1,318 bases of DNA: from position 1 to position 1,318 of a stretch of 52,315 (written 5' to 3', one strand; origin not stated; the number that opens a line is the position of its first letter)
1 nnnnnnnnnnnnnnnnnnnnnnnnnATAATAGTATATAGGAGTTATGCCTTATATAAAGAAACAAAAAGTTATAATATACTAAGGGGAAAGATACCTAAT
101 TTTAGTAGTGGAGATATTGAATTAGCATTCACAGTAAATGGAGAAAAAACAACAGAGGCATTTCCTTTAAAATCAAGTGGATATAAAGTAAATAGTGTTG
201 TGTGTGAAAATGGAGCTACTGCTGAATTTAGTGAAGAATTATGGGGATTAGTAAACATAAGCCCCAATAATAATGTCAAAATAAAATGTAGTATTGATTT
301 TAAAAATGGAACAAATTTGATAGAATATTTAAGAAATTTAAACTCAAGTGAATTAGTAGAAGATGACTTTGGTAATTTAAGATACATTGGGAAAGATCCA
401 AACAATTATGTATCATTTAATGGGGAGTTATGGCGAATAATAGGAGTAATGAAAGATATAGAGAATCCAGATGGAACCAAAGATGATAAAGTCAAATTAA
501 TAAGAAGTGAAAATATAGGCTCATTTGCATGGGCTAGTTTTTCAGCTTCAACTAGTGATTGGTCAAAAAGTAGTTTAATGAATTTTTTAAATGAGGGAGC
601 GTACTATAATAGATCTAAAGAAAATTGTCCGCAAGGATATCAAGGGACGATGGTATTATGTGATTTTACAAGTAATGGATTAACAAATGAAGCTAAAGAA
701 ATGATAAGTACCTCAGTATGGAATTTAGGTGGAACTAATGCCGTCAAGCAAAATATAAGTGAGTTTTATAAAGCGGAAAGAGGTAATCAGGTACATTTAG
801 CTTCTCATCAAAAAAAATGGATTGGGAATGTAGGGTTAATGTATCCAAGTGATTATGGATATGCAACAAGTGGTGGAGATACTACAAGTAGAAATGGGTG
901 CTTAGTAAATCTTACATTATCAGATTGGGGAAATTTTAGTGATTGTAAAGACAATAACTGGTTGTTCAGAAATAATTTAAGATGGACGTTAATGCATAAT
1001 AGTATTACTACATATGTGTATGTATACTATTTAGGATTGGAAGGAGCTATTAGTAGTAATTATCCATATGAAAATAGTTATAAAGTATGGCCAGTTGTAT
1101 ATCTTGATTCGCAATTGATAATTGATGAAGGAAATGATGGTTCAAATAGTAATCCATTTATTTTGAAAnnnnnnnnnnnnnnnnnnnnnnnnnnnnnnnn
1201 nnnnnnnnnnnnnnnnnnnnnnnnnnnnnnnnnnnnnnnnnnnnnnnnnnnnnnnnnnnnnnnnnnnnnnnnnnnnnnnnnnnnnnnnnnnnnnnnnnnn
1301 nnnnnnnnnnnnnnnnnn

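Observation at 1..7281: Type III R-M cassette nested between two paralogous surface-protein genes that share a perfect 507-bp direct repeat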

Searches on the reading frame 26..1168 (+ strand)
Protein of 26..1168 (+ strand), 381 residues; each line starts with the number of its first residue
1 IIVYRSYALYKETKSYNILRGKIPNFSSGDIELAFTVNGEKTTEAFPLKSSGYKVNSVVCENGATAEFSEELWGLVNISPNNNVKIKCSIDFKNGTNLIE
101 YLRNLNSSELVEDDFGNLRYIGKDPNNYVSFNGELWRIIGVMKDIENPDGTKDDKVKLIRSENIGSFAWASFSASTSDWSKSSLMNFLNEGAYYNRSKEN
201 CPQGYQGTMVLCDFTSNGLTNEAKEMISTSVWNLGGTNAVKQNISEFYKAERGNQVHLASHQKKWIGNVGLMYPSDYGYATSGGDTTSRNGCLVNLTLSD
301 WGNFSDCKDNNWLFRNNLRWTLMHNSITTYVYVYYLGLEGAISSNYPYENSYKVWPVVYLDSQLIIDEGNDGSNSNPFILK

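Call 6: search_protein_families(library=pfam, proteins=[window:26-1168:+], max_evalue=0.01)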
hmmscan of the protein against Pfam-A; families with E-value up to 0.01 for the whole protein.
seq(381 aa): 0 families

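Call 82: search_protein_families(library=ncbifam, proteins=[window:26-1168:+], max_evalue=0.1)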
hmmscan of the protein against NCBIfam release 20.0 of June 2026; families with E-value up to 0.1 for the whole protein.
window:26-1168:+ (381 aa): 0 families
